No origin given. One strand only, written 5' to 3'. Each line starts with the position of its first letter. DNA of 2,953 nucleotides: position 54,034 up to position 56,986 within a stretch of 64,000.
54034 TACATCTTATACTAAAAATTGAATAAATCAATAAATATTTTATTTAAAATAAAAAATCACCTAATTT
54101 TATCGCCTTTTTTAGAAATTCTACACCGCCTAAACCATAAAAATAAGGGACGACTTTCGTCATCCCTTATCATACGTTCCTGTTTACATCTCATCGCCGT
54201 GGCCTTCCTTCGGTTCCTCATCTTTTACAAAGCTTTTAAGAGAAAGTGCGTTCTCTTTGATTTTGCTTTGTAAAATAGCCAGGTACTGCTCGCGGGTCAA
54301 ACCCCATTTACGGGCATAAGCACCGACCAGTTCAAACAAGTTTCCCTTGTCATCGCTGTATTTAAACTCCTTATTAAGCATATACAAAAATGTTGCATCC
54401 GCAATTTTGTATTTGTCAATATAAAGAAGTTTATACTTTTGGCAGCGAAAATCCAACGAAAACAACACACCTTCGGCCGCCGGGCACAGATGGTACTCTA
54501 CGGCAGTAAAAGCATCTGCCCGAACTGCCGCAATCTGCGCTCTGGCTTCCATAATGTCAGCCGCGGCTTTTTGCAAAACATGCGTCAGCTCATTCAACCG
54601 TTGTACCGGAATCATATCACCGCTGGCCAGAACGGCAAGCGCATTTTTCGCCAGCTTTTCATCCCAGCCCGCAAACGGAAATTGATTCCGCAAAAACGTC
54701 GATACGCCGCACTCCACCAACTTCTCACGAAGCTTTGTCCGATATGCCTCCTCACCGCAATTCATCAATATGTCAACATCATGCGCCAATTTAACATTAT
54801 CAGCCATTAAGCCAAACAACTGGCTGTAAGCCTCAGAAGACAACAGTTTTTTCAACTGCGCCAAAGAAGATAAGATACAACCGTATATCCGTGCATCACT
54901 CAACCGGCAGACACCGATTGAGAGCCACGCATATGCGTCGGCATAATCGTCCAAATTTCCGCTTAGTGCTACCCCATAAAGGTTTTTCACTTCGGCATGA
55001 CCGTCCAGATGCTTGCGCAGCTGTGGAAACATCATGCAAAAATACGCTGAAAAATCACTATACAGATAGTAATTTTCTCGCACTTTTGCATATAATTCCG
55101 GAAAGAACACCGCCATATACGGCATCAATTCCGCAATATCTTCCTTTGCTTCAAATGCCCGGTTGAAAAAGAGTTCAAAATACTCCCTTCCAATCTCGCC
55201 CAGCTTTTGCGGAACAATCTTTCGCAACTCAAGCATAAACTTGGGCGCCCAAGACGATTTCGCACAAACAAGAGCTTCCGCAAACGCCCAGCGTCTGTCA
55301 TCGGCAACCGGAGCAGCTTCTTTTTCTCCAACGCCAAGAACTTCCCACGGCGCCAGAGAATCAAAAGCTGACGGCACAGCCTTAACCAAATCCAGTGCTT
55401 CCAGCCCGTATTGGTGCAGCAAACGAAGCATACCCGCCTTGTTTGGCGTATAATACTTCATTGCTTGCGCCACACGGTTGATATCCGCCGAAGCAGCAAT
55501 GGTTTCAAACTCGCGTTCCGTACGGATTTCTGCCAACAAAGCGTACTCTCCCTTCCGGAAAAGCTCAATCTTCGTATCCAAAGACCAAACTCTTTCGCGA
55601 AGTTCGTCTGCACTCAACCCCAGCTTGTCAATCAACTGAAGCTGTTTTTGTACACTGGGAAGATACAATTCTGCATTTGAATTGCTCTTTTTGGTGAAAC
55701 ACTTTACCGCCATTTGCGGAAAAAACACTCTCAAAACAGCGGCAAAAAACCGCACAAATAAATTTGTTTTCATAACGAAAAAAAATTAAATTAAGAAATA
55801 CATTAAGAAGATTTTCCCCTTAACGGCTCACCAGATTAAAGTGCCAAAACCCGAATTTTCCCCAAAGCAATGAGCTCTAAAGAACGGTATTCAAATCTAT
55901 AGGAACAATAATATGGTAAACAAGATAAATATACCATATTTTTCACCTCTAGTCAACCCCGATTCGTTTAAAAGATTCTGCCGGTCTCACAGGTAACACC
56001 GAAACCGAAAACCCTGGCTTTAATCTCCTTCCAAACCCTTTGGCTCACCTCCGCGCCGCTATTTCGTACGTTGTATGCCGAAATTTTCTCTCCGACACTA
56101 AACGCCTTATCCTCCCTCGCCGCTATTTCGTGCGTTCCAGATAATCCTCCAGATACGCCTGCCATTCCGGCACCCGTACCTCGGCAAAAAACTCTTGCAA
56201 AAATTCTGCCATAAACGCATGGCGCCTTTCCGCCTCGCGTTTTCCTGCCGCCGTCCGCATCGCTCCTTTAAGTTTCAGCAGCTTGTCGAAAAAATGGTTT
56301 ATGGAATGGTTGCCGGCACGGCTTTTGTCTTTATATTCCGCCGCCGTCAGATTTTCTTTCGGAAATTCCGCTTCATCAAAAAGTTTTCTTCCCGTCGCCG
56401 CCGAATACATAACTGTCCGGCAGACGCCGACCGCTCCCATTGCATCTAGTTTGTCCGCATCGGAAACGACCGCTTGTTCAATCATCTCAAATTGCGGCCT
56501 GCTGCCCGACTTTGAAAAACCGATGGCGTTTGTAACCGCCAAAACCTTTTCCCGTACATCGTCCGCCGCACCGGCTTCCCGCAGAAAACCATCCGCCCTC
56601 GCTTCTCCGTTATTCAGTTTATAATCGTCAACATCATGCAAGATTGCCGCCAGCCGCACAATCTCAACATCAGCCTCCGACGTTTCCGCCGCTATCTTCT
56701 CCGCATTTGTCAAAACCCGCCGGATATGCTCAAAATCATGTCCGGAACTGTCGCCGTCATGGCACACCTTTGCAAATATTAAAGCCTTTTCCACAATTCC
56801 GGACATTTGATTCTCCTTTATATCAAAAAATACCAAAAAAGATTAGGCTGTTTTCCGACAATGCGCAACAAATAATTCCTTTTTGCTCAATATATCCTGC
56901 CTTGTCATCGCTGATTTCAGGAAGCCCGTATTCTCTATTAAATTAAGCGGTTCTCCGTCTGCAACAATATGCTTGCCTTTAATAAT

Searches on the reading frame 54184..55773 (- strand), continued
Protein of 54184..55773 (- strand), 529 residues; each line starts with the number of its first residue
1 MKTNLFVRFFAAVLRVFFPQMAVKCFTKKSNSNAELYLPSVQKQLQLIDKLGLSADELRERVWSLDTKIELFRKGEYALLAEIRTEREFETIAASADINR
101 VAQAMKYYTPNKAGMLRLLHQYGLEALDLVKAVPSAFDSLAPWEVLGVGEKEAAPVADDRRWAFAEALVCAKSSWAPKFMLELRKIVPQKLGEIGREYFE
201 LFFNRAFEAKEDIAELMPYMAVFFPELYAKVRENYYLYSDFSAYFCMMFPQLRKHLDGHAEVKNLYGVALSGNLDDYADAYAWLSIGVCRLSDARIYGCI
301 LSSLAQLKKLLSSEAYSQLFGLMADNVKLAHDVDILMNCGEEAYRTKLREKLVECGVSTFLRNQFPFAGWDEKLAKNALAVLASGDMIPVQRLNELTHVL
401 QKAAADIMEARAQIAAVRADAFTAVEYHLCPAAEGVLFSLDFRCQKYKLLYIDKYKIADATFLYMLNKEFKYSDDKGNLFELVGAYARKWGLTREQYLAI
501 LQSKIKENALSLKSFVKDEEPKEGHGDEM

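Call 99: find_encoding_contigs(protein=P0185, flank=6000, max_places=3)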
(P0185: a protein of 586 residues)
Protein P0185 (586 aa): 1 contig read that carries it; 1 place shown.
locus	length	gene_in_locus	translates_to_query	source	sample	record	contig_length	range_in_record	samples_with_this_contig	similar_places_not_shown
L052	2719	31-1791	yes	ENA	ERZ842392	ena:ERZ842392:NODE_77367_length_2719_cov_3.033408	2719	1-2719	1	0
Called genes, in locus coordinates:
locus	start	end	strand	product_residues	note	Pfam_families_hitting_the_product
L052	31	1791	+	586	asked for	-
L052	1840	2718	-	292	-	?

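Call 112: fold_search(model_id=the predicted structure, library=pdb)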
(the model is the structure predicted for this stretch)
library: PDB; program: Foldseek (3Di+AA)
matches with E <= 10: 695; with E <= 0.001: 0
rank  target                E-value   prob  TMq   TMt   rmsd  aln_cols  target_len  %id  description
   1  8ga7                  2.4e-02  0.33  0.10  0.10  32.2       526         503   14  Geometrically programmable nanomaterial construction using regularized protein building blocks (released 2024-03-13)
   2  3w3x_A                2.6e-02  0.89  0.19  0.13  18.5       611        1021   12  Crystal structure of Kap121p bound to Pho4p (released 2013-04-10)
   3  2qmr_B                2.7e-02  0.89  0.19  0.15  22.7       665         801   11  Karyopherin beta2/transportin (released 2007-10-30)
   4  5oqr_B                3.1e-02  0.82  0.18  0.14  23.1       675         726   10  Crystal structure of the S. pombe condensin Cnd3-Cnd2 subcomplex (released 2017-10-18)
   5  8r09_N                3.4e-02  0.82  0.17  0.13  21.7       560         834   15  Cryo-EM structure of the cross-exon pre-B+5'ss+ATPgammaS complex (released 2024-05-22)
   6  7rdr_A                3.6e-02  0.33  0.10  0.11  24.2       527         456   10  Circular tandem repeat protein with novel repeat topology and enhanced subunit contact surfaces (released 2021-09-01)
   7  9n77_LM               3.8e-02  0.84  0.20  0.10  24.8       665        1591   11  SSU processome maturation and disassembly, State K (released 2025-11-05)
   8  9ed8_A                3.8e-02  0.72  0.16  0.06  21.4       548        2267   14  Intermediate state of mTOR on membrane (released 2025-09-10)
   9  7qen_D                4.0e-02  0.94  0.26  0.17  18.7       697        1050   12  S.c. Condensin core in DNA- and ATP-bound state (released 2022-06-15)
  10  4c0d_A                4.8e-02  0.57  0.15  0.15  27.8       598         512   11  Structure of the NOT module of the human CCR4-NOT complex (CNOT1-CNOT2-CNOT3) (released 2013-10-09)
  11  6igx_B                5.4e-02  0.57  0.15  0.12  20.5       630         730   12  Crystal structure of human CAP-G in complex with CAP-H (released 2019-03-13)
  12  7zjs_A                5.6e-02  0.54  0.16  0.11  22.3       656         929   10  Structural basis of centromeric cohesion protection by SGO1 (released 2023-04-26)
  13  2bku_B                5.6e-02  0.51  0.14  0.10  19.8       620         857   13  Kap95p:RanGTP complex (released 2005-05-04)
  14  2qna_A                6.2e-02  0.69  0.18  0.15  20.6       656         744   11  Crystal structure of human Importin-beta (127-876) in complex with the IBB-domain of Snurportin1 (1-65) (released 2008-04-08)
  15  6xte_A                6.7e-02  0.66  0.19  0.12  22.6       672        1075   12  Human karyopherin RanBP5 (isoform-1) (released 2020-04-22)
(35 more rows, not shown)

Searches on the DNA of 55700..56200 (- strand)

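Call 87: search_rna_families(source=window, start=55700, end=56200, threshold=evalue, max_evalue=10)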
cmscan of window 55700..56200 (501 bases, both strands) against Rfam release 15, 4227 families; matches with E-value up to 10: 5.
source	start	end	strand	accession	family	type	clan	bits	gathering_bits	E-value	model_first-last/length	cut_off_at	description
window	55754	55845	-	RF00515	PyrR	Cis-reg;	-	18.3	54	4.9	1-115/115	no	PyrR binding site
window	55901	55948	+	RF01301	snoR4a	Gene; snRNA; snoRNA; CD-box;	-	16.3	50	5.9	1-77/77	no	Small nucleolar RNA snoR4a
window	55873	55954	-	RF01179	snoU83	Gene; snRNA; snoRNA; CD-box;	-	16.3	50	6.9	1-84/84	no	Small nucleolar RNA U83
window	55861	55935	-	RF02126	GHRLOS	Gene; lncRNA;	-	11.7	48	2.5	1-70/70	no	Ghrelin opposite strand RNA conserved region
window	55785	55873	-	RF03667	MIR1031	Gene; miRNA;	-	11.7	100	3.7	41-143/183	no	MIR1031 microRNA precursor family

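Call 97: build_rna_model(alignment_id=A7, structure=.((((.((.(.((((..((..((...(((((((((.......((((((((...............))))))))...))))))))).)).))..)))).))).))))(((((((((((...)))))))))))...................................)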
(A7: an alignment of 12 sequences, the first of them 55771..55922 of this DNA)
Model R1 built from alignment A7 (12 sequences, 166 columns); structure: as given.
model positions 152; base pairs 43; branch points 1; effective number of sequences 1.53; information 0.59 bits per position. Calibrated on 0.2 Mb of random sequence (short: E-values are rough).
structure used (alignment columns):
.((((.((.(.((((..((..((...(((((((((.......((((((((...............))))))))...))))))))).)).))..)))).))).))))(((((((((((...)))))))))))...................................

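Call 98: search_with_rna_model(model_id=R1, sources=[window, L013, L014, L015, L017, L018, L019, L020, L021, L022, L023, L024, L025, L027, L038, L044, L045, L047, L048, L049, L050, L051, L010], max_evalue=1)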
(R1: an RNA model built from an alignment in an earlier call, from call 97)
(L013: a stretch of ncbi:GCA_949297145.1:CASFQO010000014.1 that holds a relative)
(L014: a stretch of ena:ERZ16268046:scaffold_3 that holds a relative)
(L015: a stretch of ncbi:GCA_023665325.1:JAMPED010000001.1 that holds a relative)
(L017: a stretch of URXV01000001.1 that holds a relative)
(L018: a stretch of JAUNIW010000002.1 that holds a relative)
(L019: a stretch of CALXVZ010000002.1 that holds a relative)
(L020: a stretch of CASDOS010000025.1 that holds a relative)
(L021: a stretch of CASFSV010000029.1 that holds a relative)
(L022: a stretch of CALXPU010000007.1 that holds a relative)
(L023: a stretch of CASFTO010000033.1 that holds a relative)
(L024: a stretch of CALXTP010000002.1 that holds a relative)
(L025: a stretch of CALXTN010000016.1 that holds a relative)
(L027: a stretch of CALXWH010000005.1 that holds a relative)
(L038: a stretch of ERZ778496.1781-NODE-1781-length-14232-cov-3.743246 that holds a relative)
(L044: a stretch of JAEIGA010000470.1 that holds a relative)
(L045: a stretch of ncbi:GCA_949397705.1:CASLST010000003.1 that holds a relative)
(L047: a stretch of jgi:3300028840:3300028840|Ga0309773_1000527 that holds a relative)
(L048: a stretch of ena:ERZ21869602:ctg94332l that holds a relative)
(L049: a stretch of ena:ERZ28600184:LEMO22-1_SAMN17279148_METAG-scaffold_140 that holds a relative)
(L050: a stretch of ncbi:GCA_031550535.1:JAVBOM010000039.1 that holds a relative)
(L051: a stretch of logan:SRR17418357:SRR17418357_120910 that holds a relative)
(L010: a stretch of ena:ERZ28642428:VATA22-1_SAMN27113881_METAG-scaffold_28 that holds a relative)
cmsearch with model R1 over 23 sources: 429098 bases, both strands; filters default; matches with E-value up to 1: 15.
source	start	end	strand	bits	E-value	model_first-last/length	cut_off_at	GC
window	55771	55922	-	153.7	9.8e-30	1-152/152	no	0.32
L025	9856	10003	+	153.7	9.9e-30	1-152/152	no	0.3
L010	14993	15145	+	153.5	1e-29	1-152/152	no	0.31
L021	9855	10003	+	152.6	1.7e-29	1-152/152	no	0.3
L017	9850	10003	+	150.1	5.7e-29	1-152/152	no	0.32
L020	9855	10003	+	149.4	8.1e-29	1-152/152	no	0.28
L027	9855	10003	+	149.3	8.5e-29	1-152/152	no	0.29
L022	9854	10003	+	145.6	5.3e-28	1-152/152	no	0.29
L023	9854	10003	+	145.6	5.3e-28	1-152/152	no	0.29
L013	9854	10003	+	143.5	1.4e-27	1-152/152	no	0.29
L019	9853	10003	+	137.8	2.5e-26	1-152/152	no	0.3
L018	9851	10003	+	133.1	2.5e-25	1-152/152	no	0.28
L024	9450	9601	+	125.6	1e-23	1-152/152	no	0.31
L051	3494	3653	+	93.4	7.5e-17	1-152/152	no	0.29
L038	2930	3072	+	76.7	2.9e-13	1-152/152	no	0.29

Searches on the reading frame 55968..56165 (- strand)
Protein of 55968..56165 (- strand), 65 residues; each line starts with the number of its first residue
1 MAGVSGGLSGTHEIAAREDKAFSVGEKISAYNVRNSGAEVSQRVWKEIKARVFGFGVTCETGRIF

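Call 4: search_protein_families(library=pfam, proteins=[window:55968-56165:-], max_evalue=0.01)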
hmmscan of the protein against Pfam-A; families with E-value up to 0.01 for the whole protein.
window:55968-56165:- (65 aa): 0 families

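Call 5: search_protein_families(library=ncbifam, proteins=[window:55968-56165:-], max_evalue=0.01)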
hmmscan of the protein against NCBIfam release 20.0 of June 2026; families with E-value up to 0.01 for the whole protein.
window:55968-56165:- (65 aa): 0 families

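Call 26: search_protein_families(library=pfam, proteins=[window:55968-56165:-], max_evalue=10)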
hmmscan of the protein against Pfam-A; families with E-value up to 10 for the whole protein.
window:55968-56165:- (65 aa): 1 family
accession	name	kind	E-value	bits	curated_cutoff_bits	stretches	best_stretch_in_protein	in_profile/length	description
PF11580.13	DUF3239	-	0.075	13.8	25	1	13-55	52-94/125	Protein of unknown function (DUF3239)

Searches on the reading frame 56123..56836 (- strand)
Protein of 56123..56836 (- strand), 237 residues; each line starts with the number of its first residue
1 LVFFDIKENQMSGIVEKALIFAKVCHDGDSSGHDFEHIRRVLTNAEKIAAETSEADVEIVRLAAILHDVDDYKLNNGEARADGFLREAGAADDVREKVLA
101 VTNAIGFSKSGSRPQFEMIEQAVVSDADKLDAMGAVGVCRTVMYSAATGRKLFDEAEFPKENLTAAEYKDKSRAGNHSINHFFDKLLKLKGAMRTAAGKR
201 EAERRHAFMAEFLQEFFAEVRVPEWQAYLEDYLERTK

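Call 4: search_protein_families(library=pfam, proteins=[window:56123-56836:-], max_evalue=0.01)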
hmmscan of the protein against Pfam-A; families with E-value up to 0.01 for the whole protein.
window:56123-56836:- (237 aa): 1 family
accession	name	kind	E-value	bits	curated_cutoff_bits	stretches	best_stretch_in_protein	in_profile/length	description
PF01966.28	HD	-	2.7e-08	34.5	22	1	35-133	2-116/116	HD domain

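Call 5: search_protein_families(library=ncbifam, proteins=[window:56123-56836:-], max_evalue=0.01)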
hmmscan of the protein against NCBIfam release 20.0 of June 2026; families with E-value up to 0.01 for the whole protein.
window:56123-56836:- (237 aa): 2 families
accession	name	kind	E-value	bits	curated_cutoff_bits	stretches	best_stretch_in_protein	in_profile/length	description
NF007515.0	PRK10119.1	equivalog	1.7e-21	76.8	286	1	25-221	17-213/231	phosphohydrolase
TIGR00277.1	HDIG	domain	0.00012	21.8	27.6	1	35-70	6-40/84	HDIG domain-containing metalloprotein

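Call 49: search_protein_families(library=padloc, proteins=[window:56123-56836:-], max_evalue=0.001)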
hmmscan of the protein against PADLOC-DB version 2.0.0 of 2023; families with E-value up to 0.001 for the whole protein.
window:56123-56836:- (237 aa): 0 families

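Call 71: search_solved_structures(query=window:56123-56806:-, max_evalue=0.001)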
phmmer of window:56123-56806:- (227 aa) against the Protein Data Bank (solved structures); distinct sequences matched with E-value up to 0.001: 8.
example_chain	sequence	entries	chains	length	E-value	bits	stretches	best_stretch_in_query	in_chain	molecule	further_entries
3djb_A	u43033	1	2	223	1.8e-39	138.6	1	5-210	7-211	Hydrolase, HD family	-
3dto_A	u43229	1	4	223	1.6e-34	122.5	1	16-209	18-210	BH2835 protein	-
2pjq_A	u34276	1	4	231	1.5e-32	116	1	12-210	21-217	Uncharacterized protein lp_2664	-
2qgs_A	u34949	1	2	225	6.8e-32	113.9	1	5-210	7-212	Protein SE1688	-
3b57_A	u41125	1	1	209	1.6e-23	86.5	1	17-214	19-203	Lin1889 protein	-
5dqv_A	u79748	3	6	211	1.6e-19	73.5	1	17-145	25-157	Uncharacterized protein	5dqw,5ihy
2pq7_A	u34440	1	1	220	1.9e-19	73.3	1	13-209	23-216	Predicted HD superfamily hydrolase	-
3gw7_A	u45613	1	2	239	4.7e-19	72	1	14-210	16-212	Uncharacterized protein yedJ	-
